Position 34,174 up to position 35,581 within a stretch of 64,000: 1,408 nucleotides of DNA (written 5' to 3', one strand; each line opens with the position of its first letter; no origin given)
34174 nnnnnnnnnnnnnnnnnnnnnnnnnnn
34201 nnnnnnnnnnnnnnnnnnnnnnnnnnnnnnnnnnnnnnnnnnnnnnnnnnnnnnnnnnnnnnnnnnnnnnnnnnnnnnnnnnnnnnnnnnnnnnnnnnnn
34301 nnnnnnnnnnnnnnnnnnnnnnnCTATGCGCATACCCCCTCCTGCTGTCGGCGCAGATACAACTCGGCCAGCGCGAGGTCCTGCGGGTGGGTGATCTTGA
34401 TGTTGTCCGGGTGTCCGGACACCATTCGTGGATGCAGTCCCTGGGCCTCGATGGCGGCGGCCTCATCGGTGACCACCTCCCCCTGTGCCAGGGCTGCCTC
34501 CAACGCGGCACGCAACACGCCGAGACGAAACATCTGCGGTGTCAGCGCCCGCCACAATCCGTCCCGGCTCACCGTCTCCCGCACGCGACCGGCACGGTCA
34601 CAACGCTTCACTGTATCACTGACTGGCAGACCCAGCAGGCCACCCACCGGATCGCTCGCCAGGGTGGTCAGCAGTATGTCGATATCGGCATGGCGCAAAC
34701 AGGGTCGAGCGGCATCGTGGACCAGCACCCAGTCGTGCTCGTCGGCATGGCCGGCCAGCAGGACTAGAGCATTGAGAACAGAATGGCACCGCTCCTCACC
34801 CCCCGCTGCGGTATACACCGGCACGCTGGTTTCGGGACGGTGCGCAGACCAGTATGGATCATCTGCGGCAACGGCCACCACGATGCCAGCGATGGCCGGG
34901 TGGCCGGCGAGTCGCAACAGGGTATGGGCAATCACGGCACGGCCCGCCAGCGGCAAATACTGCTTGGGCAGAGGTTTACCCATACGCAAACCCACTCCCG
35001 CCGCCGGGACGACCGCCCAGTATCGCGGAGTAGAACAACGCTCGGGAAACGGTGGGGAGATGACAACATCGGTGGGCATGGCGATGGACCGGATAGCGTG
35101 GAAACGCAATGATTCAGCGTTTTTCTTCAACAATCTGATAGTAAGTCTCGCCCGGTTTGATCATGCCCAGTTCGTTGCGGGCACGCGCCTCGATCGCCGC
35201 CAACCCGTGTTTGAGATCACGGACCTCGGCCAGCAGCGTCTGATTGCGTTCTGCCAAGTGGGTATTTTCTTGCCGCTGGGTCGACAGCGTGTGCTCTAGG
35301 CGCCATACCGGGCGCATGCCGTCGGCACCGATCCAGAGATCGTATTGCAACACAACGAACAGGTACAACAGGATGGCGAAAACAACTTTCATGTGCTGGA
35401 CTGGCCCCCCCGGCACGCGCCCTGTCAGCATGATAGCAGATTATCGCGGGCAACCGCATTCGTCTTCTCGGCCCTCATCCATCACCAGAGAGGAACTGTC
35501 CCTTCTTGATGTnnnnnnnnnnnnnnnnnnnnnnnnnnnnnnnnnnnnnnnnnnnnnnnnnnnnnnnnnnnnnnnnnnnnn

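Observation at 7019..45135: Pattern: several independent inactivation or deletion events in a conserved housekeeping backbone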

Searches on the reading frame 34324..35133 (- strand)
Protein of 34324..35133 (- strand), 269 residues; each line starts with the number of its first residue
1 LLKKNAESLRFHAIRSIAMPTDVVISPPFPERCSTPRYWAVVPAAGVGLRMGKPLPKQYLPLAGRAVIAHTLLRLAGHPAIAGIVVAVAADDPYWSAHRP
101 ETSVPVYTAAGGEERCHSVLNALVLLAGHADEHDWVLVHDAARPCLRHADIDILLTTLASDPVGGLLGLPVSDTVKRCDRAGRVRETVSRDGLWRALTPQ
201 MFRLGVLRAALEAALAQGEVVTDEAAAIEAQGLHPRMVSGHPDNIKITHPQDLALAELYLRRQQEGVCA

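Call 7: search_protein_families(library=ncbifam, proteins=[window:34324-35133:-])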
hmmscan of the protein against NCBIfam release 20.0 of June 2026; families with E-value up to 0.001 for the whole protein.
window:34324-35133:- (269 aa): 8 families
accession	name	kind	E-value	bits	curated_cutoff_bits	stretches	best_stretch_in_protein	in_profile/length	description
TIGR00453.1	ispD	equivalog_domain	6.7e-68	228.4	181.3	1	39-259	1-218/219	2-C-methyl-D-erythritol 4-phosphate cytidylyltransferase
NF001186.0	PRK00155.2-3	equivalog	7.2e-42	143.3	253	1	39-261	6-223/224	2-C-methyl-D-erythritol 4-phosphate cytidylyltransferase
NF006899.0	PRK09382.1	equivalog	2.9e-41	141.9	417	1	40-264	9-224/387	bifunctional 2-C-methyl-D-erythritol 4-phosphate cytidylyltransferase/2-C-methyl-D-erythritol 2,4-cyclodiphosphate synthase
NF009924.0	PRK13385.1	subfamily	2.7e-28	99.2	342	1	38-259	3-222/230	2-C-methyl-D-erythritol 4-phosphate cytidylyltransferase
NF001183.0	PRK00155.1-3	subfamily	2.3e-21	76.2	166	1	39-263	3-234/237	D-ribitol-5-phosphate cytidylyltransferase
NF010933.0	PRK14353.1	equivalog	1.1e-05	24.2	505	1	39-173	7-139/453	bifunctional UDP-N-acetylglucosamine diphosphorylase/glucosamine-1-phosphate N-acetyltransferase GlmU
TIGR03310.1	matur_MocA_YgfJ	equivalog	0.00026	21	186.45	1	40-94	2-54/188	molybdenum cofactor cytidylyltransferase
NF010932.0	PRK14352.1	equivalog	0.00098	17.9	611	0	40-157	9-125/488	bifunctional UDP-N-acetylglucosamine diphosphorylase/glucosamine-1-phosphate N-acetyltransferase GlmU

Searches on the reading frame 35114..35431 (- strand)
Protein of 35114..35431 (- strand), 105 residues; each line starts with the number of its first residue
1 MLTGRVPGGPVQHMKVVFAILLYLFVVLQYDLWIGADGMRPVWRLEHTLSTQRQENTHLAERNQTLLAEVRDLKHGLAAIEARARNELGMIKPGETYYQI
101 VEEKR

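Call 7: search_protein_families(library=ncbifam, proteins=[window:35114-35431:-])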
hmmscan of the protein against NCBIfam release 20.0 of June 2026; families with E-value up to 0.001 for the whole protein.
window:35114-35431:- (105 aa): 2 families
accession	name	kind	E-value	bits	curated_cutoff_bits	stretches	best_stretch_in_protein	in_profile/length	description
NF002058.0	PRK00888.1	equivalog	4.8e-34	116.6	101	1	14-104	1-91/111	cell division protein FtsB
NF053549.1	FtsL_Actino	equivalog_domain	1.4e-05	24.9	55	1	48-98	31-79/83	cell division protein FtsL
